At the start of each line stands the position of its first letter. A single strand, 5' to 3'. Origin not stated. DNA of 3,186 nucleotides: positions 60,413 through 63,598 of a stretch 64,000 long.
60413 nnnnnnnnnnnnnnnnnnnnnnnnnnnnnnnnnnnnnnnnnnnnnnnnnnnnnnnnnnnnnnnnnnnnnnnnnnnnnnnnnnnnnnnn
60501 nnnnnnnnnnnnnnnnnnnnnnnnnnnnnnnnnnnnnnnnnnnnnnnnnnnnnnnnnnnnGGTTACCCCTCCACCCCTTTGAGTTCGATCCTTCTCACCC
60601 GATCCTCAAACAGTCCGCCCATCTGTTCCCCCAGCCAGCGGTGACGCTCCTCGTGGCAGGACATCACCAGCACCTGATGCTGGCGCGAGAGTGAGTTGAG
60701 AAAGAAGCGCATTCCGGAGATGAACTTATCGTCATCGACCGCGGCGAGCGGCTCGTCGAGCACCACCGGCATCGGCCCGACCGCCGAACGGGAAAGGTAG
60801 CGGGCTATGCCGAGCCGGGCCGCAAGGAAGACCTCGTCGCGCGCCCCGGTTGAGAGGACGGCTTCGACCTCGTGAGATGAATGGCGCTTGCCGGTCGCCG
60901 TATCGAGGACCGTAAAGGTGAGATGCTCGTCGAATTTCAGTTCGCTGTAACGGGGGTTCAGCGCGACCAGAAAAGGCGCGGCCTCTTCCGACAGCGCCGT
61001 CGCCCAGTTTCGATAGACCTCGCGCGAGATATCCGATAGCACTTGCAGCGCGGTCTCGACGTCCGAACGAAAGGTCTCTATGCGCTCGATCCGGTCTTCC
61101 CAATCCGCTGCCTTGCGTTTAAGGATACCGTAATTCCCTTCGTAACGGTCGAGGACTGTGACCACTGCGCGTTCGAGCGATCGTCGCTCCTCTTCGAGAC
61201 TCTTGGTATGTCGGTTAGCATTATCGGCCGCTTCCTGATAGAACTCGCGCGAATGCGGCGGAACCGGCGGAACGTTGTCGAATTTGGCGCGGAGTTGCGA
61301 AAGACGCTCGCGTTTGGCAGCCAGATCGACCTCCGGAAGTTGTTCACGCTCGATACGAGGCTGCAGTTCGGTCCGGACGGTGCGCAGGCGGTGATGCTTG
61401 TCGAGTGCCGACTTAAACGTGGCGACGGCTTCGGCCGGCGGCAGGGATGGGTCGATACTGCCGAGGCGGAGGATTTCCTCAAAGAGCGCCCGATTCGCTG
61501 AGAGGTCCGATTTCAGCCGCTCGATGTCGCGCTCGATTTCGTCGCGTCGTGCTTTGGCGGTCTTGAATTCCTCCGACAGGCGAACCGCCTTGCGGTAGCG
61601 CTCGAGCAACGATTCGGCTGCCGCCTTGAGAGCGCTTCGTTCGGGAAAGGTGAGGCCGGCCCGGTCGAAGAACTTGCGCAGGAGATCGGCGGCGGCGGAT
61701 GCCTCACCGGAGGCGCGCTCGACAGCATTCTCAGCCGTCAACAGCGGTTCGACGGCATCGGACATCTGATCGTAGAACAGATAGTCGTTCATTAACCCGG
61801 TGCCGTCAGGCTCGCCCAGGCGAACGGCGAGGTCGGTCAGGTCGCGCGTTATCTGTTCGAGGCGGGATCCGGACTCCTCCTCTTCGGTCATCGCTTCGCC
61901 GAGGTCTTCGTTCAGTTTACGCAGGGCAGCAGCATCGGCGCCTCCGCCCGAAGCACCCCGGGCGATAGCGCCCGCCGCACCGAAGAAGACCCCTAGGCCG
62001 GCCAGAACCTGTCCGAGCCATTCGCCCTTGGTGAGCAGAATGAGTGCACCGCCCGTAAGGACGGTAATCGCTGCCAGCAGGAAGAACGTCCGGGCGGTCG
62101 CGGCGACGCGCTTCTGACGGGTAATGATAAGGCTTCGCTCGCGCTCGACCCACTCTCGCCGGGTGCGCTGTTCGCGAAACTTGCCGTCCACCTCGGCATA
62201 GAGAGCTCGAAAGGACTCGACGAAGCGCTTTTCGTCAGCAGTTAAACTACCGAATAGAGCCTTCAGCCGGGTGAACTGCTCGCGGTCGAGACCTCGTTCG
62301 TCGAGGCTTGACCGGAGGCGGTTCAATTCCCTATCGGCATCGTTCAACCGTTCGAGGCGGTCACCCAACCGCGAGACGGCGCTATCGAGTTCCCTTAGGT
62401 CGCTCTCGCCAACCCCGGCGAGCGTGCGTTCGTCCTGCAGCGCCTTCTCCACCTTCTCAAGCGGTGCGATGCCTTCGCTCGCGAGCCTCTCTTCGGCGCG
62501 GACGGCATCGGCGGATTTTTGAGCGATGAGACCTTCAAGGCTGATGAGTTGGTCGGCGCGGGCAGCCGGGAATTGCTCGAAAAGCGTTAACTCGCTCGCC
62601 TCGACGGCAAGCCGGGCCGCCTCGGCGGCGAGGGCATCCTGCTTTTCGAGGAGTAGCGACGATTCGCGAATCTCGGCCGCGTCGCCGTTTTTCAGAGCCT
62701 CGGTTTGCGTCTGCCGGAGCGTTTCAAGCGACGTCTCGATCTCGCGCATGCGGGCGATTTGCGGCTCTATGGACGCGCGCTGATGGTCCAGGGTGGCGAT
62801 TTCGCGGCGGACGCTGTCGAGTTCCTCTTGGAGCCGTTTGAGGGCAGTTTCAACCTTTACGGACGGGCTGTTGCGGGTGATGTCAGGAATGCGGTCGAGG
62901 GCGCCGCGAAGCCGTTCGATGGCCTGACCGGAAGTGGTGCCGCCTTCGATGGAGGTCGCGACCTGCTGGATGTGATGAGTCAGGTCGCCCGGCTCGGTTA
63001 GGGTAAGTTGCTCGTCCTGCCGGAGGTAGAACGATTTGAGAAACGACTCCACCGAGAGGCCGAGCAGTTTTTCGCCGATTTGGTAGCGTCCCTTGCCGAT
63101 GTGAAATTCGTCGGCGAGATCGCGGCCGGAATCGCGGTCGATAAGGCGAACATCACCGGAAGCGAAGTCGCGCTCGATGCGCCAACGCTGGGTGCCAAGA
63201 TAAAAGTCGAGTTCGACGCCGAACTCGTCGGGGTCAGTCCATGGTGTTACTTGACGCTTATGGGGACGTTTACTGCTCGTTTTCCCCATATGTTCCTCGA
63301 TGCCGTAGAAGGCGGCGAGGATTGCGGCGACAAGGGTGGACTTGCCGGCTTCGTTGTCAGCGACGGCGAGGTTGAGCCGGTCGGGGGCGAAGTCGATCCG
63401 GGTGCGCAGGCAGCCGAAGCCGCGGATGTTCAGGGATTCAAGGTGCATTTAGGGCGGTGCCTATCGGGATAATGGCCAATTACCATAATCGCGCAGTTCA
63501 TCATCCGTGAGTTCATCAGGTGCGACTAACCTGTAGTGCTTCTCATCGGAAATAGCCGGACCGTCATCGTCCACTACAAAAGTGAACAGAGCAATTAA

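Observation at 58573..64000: SbcC/YhaN-like ATPase and Mre11/YhaO-like nuclease separated and flanked by low-GC nuclease-like genes: a possible defence/repair hotspot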

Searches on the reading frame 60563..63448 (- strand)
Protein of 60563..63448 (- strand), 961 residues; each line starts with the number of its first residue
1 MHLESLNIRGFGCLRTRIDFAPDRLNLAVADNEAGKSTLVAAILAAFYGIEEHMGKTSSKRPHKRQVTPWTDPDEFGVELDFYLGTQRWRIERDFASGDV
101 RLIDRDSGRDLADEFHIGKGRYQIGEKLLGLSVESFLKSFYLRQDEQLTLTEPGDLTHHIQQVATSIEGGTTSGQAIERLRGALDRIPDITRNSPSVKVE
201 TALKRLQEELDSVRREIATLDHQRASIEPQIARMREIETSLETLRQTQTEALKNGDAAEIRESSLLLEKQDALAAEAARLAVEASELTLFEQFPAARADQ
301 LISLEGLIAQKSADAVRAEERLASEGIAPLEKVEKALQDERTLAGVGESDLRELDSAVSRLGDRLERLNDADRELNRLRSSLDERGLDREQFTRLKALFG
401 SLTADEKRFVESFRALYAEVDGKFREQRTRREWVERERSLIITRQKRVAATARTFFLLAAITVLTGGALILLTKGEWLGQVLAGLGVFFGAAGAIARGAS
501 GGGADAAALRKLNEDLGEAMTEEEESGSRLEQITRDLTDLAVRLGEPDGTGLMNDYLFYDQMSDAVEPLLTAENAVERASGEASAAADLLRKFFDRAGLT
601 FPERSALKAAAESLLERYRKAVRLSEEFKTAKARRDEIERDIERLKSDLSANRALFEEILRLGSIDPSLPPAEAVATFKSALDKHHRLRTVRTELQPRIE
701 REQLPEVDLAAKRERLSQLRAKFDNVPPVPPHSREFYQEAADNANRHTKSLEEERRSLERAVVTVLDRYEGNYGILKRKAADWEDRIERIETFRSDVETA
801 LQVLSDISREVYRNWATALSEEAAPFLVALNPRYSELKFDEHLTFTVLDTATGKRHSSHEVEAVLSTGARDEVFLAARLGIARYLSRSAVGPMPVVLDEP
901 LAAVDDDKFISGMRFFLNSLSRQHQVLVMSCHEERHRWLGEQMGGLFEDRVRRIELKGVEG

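Call 9: search_protein_families(library=pfam, proteins=[window:60563-63448:-], max_evalue=0.1)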
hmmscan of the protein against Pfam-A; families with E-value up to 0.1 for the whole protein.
window:60563-63448:- (961 aa): 11 families
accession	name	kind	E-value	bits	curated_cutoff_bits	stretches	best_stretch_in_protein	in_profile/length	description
PF13476.12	AAA_23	-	9.6e-12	46.4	27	1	5-253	1-198/201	AAA domain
PF13514.12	AAA_27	-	2.4e-06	27.7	22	1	1-54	1-57/206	AAA domain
PF13175.12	AAA_15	-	9.6e-05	22.6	32.1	1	1-44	1-44/374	AAA ATPase domain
PF13558.12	SbcC_Walker_B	-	0.00049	20.7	27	1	840-916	7-88/90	SbcC/RAD50-like, Walker B motif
PF02463.25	SMC_N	-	0.00065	19.6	40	0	275-937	135-203/220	RecF/RecN/SMC N terminal domain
PF10046.14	BLOC1_2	-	0.0018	19.1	33.4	0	203-247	36-80/96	Biogenesis of lysosome-related organelles complex-1 subunit 2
PF10191.15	COG7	-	0.0038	16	33.9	1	160-290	47-163/772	Golgi complex component 7 (COG7)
PF18858.6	LPD39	-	0.0057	16.8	27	0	342-426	90-159/198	Large polyvalent protein associated domain 39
PF02465.23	FliD_N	-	0.012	16.7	24.8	0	214-283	17-83/97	Flagellar hook-associated protein 2 N-terminus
PF18595.6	Nuf2_DHR10-like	-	0.014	15.9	28.4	1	326-394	10-78/117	Nuf2, DHR10-like domain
PF07544.18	Med9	-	0.027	15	26.9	1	195-246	20-71/80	RNA polymerase II transcription mediator complex subunit 9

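Call 10: search_protein_families(library=padloc, proteins=[window:60563-63448:-], max_evalue=0.1)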
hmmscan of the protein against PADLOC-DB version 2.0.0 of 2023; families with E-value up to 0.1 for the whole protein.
window:60563-63448:- (961 aa): 31 families (the best 25 are shown)
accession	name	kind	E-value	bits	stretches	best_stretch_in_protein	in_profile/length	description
PDLC03859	LmuB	-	2.3e-20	71.3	3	311-929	184-582/611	-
PDLC00311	PtuA1|PtuA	-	1.2e-06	25.9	1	1-59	1-59/455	AAA ATPase domain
PDLC03868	LmuB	-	5.6e-06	22.9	2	520-770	217-462/1035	-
PDLC03863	LmuB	-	8.4e-06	22.7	1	1-111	3-105/610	-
PDLC00091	GajA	-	9.4e-06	22.7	1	1-81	1-82/627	AAA ATPase domain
PDLC03865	LmuB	-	6e-05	19.4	2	202-384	304-817/1007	-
PDLC00277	PtuA1|PtuA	-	6.6e-05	20.3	1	1-59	1-59/423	AAA ATPase domain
PDLC00096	GajA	-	8.1e-05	19.5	1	1-54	1-55/630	AAA ATPase domain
PDLC00102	GajA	-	0.00012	18.7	1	1-46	1-46/532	AAA ATPase domain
PDLC00098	GajA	-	0.00034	17.5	1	1-47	1-47/534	AAA ATPase domain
PDLC00278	PtuA1|PtuA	-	0.00045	17.6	1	1-59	1-59/436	AAA ATPase domain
PDLC02979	AriA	-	0.00049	18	1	1-44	1-44/373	-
PDLC03860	LmuB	-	0.0011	15.7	1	20-52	24-54/565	-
PDLC00581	JetC3|JetC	-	0.0011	14.9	1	157-449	820-1107/1473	DUF3584 domain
PDLC04140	mad8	-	0.0017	15.9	1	18-136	22-70/314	mads_8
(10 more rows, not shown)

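Call 11: search_protein_families(library=ncbifam, proteins=[window:60563-63448:-], max_evalue=0.1)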
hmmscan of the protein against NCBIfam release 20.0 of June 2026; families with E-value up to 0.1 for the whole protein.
window:60563-63448:- (961 aa): 7 families
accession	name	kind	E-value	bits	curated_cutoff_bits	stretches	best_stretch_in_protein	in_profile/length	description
NF003034.1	PRK03918.1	equivalog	1.6e-13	49.6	700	1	1-441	1-410/878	DNA double-strand break repair ATPase Rad50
NF041034.1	Rad50_Sulf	equivalog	3.1e-08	32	1000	0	609-808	226-415/872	DNA double-strand break repair ATPase Rad50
NF002244.0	PRK01156.1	equivalog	1.5e-07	29.9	847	2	18-254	19-243/895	DNA double-strand break repair ATPase Rad50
NF045780.1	TrlF_fam_ATP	equivalog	1.9e-07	30.2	350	1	99-439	393-759/944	TrlF family AAA-like ATPase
NF045487.1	ASRP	equivalog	4.7e-07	28.8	300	1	586-760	110-270/593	archaea-specific SMC-related protein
TIGR02168.1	SMC_prok_B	equivalog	0.0017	16.2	567.35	2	198-419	739-964/1181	chromosome segregation protein SMC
NF047515.1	SpiroCoCo_C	equivalog_domain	0.02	14.1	125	0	198-247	183-226/313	SpiroCoCo family coiled-coil protein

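Call 13: search_protein_families(library=phrogs, proteins=[window:60563-63448:-], max_evalue=0.01)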
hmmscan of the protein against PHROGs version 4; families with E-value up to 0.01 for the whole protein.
window:60563-63448:- (961 aa): 3 families
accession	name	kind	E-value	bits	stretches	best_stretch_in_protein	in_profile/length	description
phrog_77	-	DNA, RNA and nucleotide metabolism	4.7e-25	89.3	2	7-96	305-386/967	SbcC-like subunit of palindrome specific endonuclease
phrog_788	-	tail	0.00022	22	0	140-219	187-261/297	tail protein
phrog_8323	-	unknown function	0.0058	16.2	0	1-59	49-107/623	-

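Call 22: find_homologous_proteins(query=window:60563-63448:-)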
Query window:60563-63448:- (961 aa): 50 proteins with E <= 0.001 among 8000 candidates.
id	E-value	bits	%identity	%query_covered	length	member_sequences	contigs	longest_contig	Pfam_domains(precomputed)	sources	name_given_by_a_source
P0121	0.0e+0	2069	100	100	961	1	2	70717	PF13514.13,PF13476.13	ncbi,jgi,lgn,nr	ncbi:MAG: hypothetical protein FJY67_00580 [Calditrichaeota bacterium]|nr:hypothetical protein [Cald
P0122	0.0e+0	1176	58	99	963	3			PF13476.13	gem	-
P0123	0.0e+0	1079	53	99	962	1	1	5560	PF13514.13,PF13476.13,PF20237.4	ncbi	-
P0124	0.0e+0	1019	52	100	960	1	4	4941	PF13476.13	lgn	-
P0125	0.0e+0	1012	52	99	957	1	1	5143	PF13175.13,PF13476.13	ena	-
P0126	6.4e-296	1003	51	100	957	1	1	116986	PF13476.13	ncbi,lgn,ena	-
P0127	1.6e-295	1001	51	100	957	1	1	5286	PF13476.13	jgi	-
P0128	3.0e-294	997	51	100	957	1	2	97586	PF13476.13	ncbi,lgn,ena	-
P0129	1.2e-291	988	51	100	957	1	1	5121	-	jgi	-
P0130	4.0e-289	980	51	100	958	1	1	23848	PF13476.13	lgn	-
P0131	3.5e-284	964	50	100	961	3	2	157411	PF13476.13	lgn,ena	-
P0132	2.0e-281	955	50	99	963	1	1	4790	PF13476.13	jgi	jgi:DNA repair exonuclease SbcCD ATPase subunit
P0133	3.2e-281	954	48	99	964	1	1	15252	-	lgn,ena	-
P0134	1.9e-278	945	48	100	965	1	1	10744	-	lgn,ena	-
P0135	6.3e-276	936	49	99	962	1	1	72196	-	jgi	-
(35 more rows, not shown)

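Call 24: find_related_loci(query=A1, collection=genome_contigs, flank=7000)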
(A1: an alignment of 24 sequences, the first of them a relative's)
Query A1 (961 aa) in genome_contigs; peptide patterns used: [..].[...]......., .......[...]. (x = any residue, [..] = any of these).
68 stretches matched a pattern; 30 encode a relative of the query (tblastn E <= 1e-3); 30 distinct loci.
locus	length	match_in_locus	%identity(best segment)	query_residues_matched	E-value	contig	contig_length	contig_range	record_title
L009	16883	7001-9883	51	1-961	0e+0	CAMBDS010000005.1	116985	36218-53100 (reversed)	MAG: Caldithrix abyssi DSM 13497 isolate TH-08apr19-15 genome assembly, contig: TH-08apr19-C181, whole genome shotgun se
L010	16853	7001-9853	52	1-951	0e+0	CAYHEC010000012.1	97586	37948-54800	MAG TPA_asm: uncultured Caldithrix sp. isolate ERP119702_co1_119 genome assembly, contig: NODE_123_length_97586_cov_12.6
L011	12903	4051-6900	41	3-956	0e+0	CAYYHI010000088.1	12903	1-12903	MAG TPA_asm: uncultured bacterium isolate binchicken_co100_320 genome assembly, contig: NODE_7747_length_12903_cov_5.213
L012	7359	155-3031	40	1-956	0e+0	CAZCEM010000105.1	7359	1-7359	MAG TPA_asm: uncultured bacterium isolate SRP098346_co1_144 genome assembly, contig: NODE_14044_length_7359_cov_6.013007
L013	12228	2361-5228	40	1-957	0e+0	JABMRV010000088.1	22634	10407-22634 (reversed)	MAG: bacterium isolate bin.11 k141_2692955, whole genome shotgun sequence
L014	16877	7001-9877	37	1-960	0e+0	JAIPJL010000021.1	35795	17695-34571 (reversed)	MAG: bacterium isolate Tobar14m-G34 Tobar14m-C706, whole genome shotgun sequence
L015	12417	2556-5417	39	1-957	0e+0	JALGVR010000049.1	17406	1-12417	MAG: bacterium isolate Meg19_1012_Bin_198 Meg19_1012_Bin_198_scaffold_8429, whole genome shotgun sequence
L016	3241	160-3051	37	1-956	0e+0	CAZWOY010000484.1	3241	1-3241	MAG TPA_asm: uncultured bacterium isolate SRP141376_co4_90 genome assembly, contig: NODE_49928_length_3241_cov_5.222850,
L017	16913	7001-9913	38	1-956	0e+0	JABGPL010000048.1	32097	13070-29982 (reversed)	MAG: Calditrichaeota bacterium isolate co234_bin30 co234_bin30_Ctg48, whole genome shotgun sequence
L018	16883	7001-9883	37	1-958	0e+0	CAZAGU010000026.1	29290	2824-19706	MAG TPA_asm: uncultured bacterium isolate SRP191223_co2_100 genome assembly, contig: NODE_587_length_29290_cov_7.761998,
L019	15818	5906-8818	38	1-956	0e+0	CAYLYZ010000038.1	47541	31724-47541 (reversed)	MAG TPA_asm: uncultured bacterium isolate SRP077602_co7_566 genome assembly, contig: NODE_3332_length_47541_cov_20.90584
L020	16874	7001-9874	34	1-960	4e-171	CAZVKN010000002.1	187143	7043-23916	MAG TPA_asm: uncultured bacterium isolate SRP077602_co2_90 genome assembly, contig: NODE_53_length_187143_cov_14.709554,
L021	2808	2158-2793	54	1-213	6e-64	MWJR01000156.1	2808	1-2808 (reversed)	MAG: Calditrichaeota bacterium AABM5.125.24 NODE_290_length_2808_cov_7.82094_ID_579, whole genome shotgun sequence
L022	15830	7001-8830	36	1-957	3e-32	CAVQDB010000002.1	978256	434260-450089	MAG: uncultured Armatimonadetes bacterium isolate MFD02416.bin.3.344 genome assembly, contig: contig_36192, whole genome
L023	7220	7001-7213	75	1-70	2e-28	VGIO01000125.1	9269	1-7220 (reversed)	MAG: Calditrichaeota bacterium isolate K_DeepCast_250m_m2_227 K_DeepCast_250m_m2_227_Ga0194125_10016318, whole genome sh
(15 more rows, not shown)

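Call 38: find_encoding_contigs(protein=P0123, flank=8000, max_places=2)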
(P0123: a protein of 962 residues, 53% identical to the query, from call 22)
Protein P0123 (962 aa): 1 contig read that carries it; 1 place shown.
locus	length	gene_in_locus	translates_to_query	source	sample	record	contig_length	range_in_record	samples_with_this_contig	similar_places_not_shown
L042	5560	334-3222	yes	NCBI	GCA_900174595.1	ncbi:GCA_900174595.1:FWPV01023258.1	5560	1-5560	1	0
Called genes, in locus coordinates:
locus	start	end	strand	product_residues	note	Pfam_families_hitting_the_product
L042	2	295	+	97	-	?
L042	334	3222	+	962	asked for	PF13476:AAA_23 (faint), PF13514:AAA_27 (weak), PF20237:DUF6594 (weak)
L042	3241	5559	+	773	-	?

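Call 39: find_encoding_contigs(protein=P0131, flank=8000, max_places=2)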
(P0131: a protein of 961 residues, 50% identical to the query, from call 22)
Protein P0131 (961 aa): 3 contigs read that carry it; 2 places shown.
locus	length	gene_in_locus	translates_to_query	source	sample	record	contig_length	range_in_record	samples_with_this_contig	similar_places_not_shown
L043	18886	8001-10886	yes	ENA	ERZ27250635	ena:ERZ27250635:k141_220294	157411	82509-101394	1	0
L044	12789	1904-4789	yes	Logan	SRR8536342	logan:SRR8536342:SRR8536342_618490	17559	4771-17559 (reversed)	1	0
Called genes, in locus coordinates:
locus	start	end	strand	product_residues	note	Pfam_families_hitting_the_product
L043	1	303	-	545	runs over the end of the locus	PF00118:Cpn60_TCP1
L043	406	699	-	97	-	PF00166:Cpn10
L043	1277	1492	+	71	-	-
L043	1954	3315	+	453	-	-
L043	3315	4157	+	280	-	PF02086:MethyltransfD12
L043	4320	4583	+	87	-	-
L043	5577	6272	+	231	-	PF00230:MIP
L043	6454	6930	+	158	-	-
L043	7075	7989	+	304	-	-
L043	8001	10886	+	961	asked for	PF13476:AAA_23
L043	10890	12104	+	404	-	PF00149:Metallophos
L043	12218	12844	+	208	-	PF04367:DUF502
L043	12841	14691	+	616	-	-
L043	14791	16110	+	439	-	-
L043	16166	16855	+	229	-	PF20260:PUA_4, PF04452:Methyltrans_RNA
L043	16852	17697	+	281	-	PF01040:UbiA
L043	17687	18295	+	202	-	PF02545:Maf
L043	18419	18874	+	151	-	-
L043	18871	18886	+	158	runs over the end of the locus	-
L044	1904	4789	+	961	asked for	PF13476:AAA_23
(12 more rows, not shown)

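Call 48: search_protein_families(library=pfam, proteins=[L018:6176-6859:+, L009:9904-10245:+, L009:10352-10624:+, L009:12051-12293:+, L009:12188-12685:+, L010:12437-12874:+], max_evalue=0.01)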
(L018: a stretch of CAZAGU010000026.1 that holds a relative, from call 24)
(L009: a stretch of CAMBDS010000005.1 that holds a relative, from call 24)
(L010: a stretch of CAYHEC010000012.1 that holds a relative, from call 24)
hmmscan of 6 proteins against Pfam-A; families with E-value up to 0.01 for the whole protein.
L018:6176-6859:+ (227 aa): 1 family
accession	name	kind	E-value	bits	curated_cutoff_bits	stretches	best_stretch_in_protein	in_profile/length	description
PF18734.6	HEPN_AbiU2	-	8.5e-14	51.9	26.8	1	13-171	3-172/193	AbiU2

L009:9904-10245:+ (113 aa): 2 families
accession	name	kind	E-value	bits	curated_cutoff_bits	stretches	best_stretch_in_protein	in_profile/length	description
PF01909.29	NTP_transf_2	-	1.8e-13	51.1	21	1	15-90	1-75/93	Nucleotidyltransferase domain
PF18765.7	Polbeta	-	2e-08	34.7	26.9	1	28-74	11-53/93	Polymerase beta, Nucleotidyltransferase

L009:10352-10624:+ (90 aa): 1 family
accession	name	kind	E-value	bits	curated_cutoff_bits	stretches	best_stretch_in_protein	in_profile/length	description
PF05168.19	HEPN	-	6.4e-07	30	22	1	1-83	35-116/117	HEPN domain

L009:12051-12293:+ (80 aa): 0 families

L009:12188-12685:+ (165 aa): 2 families
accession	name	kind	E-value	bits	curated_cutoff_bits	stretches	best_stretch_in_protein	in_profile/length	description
PF01850.27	PIN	-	3.2e-13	50.8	23.6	1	37-158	2-116/120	PIN domain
PF13470.12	PIN_3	-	0.00015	23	27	1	38-155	4-115/115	PIN domain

L010:12437-12874:+ (145 aa): 1 family
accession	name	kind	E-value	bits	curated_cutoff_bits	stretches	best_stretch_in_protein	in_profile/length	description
PF01797.21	Y1_Tnp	-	3.6e-07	30.8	23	1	50-103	41-95/121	Transposase IS200 like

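Call 49: search_protein_families(library=padloc, proteins=[L018:6176-6859:+], max_evalue=0.01)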
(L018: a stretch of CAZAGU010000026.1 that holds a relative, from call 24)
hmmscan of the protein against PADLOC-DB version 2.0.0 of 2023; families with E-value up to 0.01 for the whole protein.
L018:6176-6859:+ (227 aa): 0 families

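Call 93: search_protein_families(library=pfam, proteins=[L010:9958-10269:+, L010:10152-10595:+, L010:10562-10822:+, L010:10782-12314:+, L009:10621-12042:+, L042:3241-5559:+, L043:7075-7989:+, L043:6454-6930:+, L009:12051-12293:+], max_evalue=0.01)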
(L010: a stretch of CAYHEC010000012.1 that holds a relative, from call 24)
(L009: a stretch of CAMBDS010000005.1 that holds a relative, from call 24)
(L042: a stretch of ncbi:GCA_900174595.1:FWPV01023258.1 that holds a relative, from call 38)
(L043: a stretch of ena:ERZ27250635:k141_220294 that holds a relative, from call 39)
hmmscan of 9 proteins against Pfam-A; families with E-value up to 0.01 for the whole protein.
L010:9958-10269:+ (103 aa): 1 family
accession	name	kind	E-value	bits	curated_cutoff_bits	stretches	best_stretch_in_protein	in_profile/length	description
PF21748.3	UPF0150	-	5.8e-24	84.2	27.3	1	36-98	1-64/64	UPF0150-like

L010:10152-10595:+ (147 aa): 1 family
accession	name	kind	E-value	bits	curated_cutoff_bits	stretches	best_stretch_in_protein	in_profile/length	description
PF14076.12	DUF4258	-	4.5e-18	65.7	25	1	57-131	1-70/71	Domain of unknown function (DUF4258)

L010:10562-10822:+ (86 aa): 1 family
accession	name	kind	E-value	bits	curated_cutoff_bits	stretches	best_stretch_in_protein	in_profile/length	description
PF15731.11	MqsA_antitoxin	-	0.005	17.4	30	1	11-70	1-61/131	Antitoxin component of bacterial toxin-antitoxin system, MqsA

L010:10782-12314:+ (510 aa): 1 family
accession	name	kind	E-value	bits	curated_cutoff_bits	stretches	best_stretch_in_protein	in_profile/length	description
PF18962.6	Por_Secre_tail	-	0.00017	22.3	27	1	427-504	2-71/75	Secretion system C-terminal sorting domain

L009:10621-12042:+ (473 aa): 1 family
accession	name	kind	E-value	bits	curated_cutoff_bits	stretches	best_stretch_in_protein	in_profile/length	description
PF18962.6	Por_Secre_tail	-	3e-07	31.1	27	1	397-468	2-72/75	Secretion system C-terminal sorting domain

L042:3241-5559:+ (773 aa): 13 families
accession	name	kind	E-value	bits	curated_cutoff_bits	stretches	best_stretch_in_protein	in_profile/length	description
PF00069.31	Pkinase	-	1.5e-35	123.3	31.7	1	27-278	1-253/263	Protein kinase domain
PF07714.23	PK_Tyr_Ser-Thr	-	3.8e-16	59.6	23.1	1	32-278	6-250/258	Protein tyrosine and serine/threonine kinase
PF13191.12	AAA_16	-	1.9e-10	41.9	32.6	1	305-381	1-77/167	AAA ATPase domain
PF07719.23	TPR_2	-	1.4e-05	25.3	27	0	751-772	6-27/34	Tetratricopeptide repeat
PF01637.24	ATPase_2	-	3.6e-05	24.1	33.2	1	306-367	1-62/225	ATPase domain predominantly from Archaea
PF12895.13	ANAPC3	-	0.00029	21.5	27.2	1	713-771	28-81/82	Anaphase-promoting complex, cyclosome, subunit 3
PF13176.12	TPR_7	-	0.00033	21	27.9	0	716-734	7-26/36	Tetratricopeptide repeat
PF14559.12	TPR_19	-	0.0007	20.3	25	1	718-770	2-49/68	Tetratricopeptide repeat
PF00515.34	TPR_1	-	0.0012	19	27.8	0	751-771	6-26/34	Tetratricopeptide repeat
PF13174.12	TPR_6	-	0.0013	19.7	26.3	0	714-734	7-27/33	Tetratricopeptide repeat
PF05673.19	DUF815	-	0.0027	17.4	23.8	1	294-389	18-114/249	Protein of unknown function (DUF815)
PF13401.12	AAA_22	-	0.0049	17.6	27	1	331-412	8-90/130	AAA domain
PF13424.12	TPR_12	-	0.0071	17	30.1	0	748-772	5-29/77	Tetratricopeptide repeat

L043:7075-7989:+ (304 aa): 0 families

L043:6454-6930:+ (158 aa): 1 family
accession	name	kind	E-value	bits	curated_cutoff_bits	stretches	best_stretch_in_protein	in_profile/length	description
PF13505.12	OMP_b-brl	-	0.00074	20.2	28.7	1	45-121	50-139/175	Outer membrane protein beta-barrel domain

L009:12051-12293:+ (80 aa): 0 families
